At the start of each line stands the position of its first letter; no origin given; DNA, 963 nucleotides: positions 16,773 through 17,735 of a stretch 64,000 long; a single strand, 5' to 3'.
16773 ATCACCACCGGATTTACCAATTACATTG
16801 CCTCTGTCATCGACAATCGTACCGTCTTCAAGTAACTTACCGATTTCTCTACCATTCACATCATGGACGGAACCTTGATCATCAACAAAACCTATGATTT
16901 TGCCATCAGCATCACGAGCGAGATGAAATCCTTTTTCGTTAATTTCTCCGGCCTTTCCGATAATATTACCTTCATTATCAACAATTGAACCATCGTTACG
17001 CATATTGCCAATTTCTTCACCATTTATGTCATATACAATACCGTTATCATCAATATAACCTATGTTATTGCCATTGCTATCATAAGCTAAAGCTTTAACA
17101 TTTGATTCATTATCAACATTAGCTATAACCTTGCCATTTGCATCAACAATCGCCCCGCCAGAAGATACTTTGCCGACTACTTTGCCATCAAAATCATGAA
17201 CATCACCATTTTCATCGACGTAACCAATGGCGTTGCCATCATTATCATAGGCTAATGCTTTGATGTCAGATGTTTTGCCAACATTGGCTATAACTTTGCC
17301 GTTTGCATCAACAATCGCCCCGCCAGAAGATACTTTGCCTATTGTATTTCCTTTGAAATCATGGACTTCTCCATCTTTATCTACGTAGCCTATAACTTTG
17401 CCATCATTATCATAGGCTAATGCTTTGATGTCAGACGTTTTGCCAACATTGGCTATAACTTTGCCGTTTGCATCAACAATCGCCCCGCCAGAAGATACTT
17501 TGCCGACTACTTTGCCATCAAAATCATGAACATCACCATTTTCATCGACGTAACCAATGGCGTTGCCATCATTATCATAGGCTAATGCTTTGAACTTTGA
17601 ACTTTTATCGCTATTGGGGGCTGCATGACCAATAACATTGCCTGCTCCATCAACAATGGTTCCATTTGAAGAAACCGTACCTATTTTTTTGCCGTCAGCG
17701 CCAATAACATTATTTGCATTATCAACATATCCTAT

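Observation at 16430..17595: Near-identical in-frame 165-bp cassettes inside the 1636-aa gene: a likely recombination or copy-number switch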

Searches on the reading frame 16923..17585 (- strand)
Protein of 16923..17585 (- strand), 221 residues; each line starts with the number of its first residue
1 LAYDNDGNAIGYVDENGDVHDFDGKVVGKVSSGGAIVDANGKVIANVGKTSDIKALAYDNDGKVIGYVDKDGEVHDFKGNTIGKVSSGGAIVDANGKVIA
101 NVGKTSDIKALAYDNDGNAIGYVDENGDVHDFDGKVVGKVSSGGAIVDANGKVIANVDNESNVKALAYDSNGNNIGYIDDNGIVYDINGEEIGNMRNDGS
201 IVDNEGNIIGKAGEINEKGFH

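Call 52: predict_structure(alignment_id=A4)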
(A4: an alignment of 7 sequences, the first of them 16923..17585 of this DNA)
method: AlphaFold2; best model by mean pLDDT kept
length: 221 residues; sequences in the alignment: 7
mean_pLDDT: 67.3   pTM: 0.41
mean pLDDT of the five models: 67.3, 64.1, 63.8, 59.0, 57.7
residues with pLDDT >= 90: 9; 70-90: 95; 50-70: 93; < 50: 24
segments of 3 or more residues with pLDDT < 50: 49-53, 102-108, 159-162, 214-221
pLDDT, mean of each block of 10 residues (from residue 1): 66 71 77 67 60 57 67 75 72 72 45 59 67 74 65 59 65 75 78 82 90 42 24
secondary structure, 60 per line:
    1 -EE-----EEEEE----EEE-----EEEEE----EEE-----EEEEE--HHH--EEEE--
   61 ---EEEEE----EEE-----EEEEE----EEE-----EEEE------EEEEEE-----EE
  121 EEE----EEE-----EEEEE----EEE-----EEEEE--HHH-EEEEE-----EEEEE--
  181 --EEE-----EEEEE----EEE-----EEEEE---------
elements in order: E9-13 E18-20 E26-30 E35-37 E43-47 E55-58 E64-68 E73-75 E81-85 E90-92 E98-101 E108-113 E119-123 E128-130 E136-140 E145-147 E153-157 E164-168 E174-178 E183-185 E191-195 E200-202 E208-212

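Call 56: fold_search(model_id=the predicted structure, library=pdb)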
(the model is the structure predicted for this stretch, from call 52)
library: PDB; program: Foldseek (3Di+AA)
matches with E <= 10: 364; with E <= 0.001: 4
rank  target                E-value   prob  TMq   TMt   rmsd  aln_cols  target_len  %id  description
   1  8qja_A                2.7e-05  0.35  0.14  0.05  20.5       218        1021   18  T6SS-linked Rhs repeat protein - Advenella mimigardefordensis VgrG-Rhs core (released 2024-09-25)
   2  6fb3_A                8.0e-04  0.12  0.13  0.03  22.6       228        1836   16  Teneurin 2 Partial Extracellular Domain (released 2018-03-28)
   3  9ya3_J                8.7e-04  0.21  0.18  0.18  17.3       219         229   15  Cryo-EM structure of the apical region of subpellicular microtubule (SPMT) from Toxoplasma gondii (8-nm repeat) (released 2025-12-03)
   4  8url                  9.4e-04  0.60  0.20  0.11  15.0       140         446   20  The Apo NanJ structure from Clostridium perfringens (released 2024-09-04)
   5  6fay                  1.4e-03  0.14  0.14  0.03  19.0       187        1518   17  Teneurin3 monomer (released 2018-03-28)
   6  8qjb_A                1.4e-03  0.11  0.12  0.04  18.5       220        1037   12  T6SS-linked Rhs repeat protein - Salmonella bongori Rhs-core domain extended N-terminus (released 2024-09-25)
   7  9g42_A                1.7e-03  0.12  0.14  0.03  22.0       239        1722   15  Mouse Teneurin2 dimer variant A0B0 (released 2026-01-21)
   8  4igl_B                1.9e-03  0.08  0.11  0.05  22.4       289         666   14  Structure of the RHS-repeat containing BC component of the secreted ABC toxin complex from Yersinia entomophaga (released 2013-08-07)
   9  4igl_D                3.0e-03  0.05  0.10  0.05  21.9       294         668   14  Structure of the RHS-repeat containing BC component of the secreted ABC toxin complex from Yersinia entomophaga (released 2013-08-07)
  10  8uvv                  3.2e-03  0.41  0.20  0.10  15.0       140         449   20  The NanJ sialidase catalytic domain in complex with Neu5Ac (released 2024-09-04)
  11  9c20                  3.8e-03  0.41  0.20  0.10  14.7       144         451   20  The Sialidase NanJ in complex with Neu5,9Ac (released 2024-09-04)
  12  6l7i_G                4.1e-03  0.08  0.14  0.06  20.8       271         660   15  Signal substraction of TcdB1-TccC2 and part of TcdA1 (released 2021-03-31)
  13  9ya3_H                8.9e-03  0.11  0.18  0.18  16.8       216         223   12  Cryo-EM structure of the apical region of subpellicular microtubule (SPMT) from Toxoplasma gondii (8-nm repeat) (released 2025-12-03)
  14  6h6f_F                1.6e-02  0.04  0.11  0.03  23.3       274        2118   14  PTC3 holotoxin complex from Photorhabdus luminiscens - Mutant TcC-D651A (released 2018-10-03)
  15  6suq                  2.4e-02  0.03  0.11  0.02  22.8       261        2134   14  Crystal Structure of TcdB2-TccC3-TEV (released 2019-12-04)
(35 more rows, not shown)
